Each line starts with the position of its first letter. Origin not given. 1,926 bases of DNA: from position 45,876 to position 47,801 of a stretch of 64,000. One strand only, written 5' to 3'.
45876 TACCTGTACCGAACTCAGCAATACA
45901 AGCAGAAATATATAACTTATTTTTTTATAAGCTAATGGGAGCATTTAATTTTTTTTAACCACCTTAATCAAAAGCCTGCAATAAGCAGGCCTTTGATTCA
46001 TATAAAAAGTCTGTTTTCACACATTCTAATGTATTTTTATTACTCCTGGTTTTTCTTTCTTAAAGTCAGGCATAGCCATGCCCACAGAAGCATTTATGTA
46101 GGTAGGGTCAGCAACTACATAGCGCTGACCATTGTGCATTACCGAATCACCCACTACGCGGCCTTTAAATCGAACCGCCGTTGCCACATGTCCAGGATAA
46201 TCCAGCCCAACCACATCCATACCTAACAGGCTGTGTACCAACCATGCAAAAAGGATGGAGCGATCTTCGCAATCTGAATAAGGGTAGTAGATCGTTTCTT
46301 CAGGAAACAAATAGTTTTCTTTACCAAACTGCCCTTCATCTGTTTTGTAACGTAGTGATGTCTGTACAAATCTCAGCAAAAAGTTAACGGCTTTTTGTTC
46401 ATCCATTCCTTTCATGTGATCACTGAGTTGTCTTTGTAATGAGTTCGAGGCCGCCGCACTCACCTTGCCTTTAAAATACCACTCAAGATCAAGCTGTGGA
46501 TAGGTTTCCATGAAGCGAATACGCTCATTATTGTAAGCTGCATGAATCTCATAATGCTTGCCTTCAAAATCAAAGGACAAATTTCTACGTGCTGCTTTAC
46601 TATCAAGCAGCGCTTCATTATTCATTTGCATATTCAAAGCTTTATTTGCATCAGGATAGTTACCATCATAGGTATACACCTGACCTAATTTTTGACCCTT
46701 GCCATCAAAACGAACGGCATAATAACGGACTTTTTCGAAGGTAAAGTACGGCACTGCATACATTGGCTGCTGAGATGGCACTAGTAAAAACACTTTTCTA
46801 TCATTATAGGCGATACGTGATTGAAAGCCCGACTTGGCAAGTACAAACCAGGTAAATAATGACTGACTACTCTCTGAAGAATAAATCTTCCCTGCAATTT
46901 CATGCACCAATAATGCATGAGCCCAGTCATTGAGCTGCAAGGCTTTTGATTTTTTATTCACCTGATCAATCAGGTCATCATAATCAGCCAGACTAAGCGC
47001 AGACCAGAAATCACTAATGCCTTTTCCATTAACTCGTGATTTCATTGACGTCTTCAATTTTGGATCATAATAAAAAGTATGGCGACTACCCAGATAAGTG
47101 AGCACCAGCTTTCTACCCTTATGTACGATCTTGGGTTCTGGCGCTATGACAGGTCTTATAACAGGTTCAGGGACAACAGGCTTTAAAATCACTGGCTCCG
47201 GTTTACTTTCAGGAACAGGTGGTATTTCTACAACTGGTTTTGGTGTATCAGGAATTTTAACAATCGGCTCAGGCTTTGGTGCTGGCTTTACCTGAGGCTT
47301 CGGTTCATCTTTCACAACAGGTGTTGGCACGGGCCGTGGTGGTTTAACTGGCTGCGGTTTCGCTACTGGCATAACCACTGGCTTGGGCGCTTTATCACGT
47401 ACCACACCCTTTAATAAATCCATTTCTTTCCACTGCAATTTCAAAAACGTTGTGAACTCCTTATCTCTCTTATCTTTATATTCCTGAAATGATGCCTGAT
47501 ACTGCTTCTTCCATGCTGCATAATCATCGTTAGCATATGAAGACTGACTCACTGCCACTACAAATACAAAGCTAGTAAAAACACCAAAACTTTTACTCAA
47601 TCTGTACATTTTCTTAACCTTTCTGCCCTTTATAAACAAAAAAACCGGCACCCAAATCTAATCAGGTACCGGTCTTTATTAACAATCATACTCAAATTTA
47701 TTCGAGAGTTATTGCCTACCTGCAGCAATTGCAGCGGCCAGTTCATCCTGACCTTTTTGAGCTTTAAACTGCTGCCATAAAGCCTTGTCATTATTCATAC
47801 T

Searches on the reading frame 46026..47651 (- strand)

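Call 7: search_protein_families(library=pfam, proteins=[window:46026-47651:-], max_evalue=0.01)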
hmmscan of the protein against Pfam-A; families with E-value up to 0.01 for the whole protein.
window:46026-47651:- (541 aa): 0 families

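Call 19: search_protein_families(library=ncbifam, proteins=[window:46026-47651:-], max_evalue=0.01)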
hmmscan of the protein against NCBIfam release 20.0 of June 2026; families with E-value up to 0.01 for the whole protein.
window:46026-47651:- (541 aa): 0 families

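Call 73: search_protein_families(library=pfam, proteins=[window:46026-47651:-], max_evalue=10)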
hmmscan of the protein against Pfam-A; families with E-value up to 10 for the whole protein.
window:46026-47651:- (541 aa): 1 family
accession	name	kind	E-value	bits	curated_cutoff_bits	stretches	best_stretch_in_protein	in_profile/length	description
PF04473.18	DUF553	-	0.015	15.2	20.5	1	407-496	4-105/140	Transglutaminase-like domain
